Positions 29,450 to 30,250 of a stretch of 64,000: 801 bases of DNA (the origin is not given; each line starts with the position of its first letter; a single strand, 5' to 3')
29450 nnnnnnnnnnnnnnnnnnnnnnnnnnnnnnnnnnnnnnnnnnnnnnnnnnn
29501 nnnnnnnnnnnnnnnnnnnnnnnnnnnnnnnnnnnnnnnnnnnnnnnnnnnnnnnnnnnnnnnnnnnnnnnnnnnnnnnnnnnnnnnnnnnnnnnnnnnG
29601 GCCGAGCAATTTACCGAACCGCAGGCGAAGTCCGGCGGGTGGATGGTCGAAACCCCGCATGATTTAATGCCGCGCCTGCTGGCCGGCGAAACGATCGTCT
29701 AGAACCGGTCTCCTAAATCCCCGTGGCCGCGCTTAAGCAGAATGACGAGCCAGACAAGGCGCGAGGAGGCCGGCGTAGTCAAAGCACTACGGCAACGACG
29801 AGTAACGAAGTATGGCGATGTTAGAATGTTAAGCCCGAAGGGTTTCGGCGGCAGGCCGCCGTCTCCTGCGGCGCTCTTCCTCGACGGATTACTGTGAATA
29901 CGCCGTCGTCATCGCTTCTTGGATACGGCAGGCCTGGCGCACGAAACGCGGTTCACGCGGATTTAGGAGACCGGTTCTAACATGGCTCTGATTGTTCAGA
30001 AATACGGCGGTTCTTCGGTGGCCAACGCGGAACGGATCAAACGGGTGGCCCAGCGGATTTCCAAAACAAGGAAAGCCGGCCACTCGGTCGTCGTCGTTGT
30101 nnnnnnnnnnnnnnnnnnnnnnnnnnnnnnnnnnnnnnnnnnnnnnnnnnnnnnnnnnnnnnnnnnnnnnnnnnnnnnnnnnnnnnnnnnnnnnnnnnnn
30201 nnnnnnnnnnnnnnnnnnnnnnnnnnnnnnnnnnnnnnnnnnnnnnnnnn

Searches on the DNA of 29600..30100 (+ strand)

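Call 6: search_rna_families(source=window, start=29600, end=30100, threshold=evalue, max_evalue=10, show_alignments=2)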
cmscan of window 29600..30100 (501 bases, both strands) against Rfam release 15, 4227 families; matches with E-value up to 10: 1.
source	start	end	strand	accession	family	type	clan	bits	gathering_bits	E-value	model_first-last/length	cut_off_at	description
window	29705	29793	+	RF01091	PK-SPCSV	Cis-reg;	-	16.8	36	2.7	1-61/61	no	3'-terminal pseudoknot in SPCSV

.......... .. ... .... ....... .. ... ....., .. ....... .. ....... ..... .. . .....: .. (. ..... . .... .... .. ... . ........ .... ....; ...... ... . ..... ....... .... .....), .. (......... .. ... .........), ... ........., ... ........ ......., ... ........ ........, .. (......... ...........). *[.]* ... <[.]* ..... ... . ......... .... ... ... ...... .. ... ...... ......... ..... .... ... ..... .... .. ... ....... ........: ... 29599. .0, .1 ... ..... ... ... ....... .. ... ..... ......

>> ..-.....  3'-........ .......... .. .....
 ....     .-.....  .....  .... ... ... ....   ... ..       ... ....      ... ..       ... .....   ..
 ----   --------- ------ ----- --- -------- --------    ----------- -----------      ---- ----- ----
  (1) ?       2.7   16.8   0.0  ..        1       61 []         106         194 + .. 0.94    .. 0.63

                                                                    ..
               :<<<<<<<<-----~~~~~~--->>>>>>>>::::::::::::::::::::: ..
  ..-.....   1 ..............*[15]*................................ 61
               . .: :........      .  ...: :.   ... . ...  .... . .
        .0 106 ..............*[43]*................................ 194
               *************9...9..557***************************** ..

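Call 58: search_dna_similar(query=window:29700-29979:+, collection=phages, mode=distant, max_rows=10)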
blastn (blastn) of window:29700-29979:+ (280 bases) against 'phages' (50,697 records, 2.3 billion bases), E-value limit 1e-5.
No match.
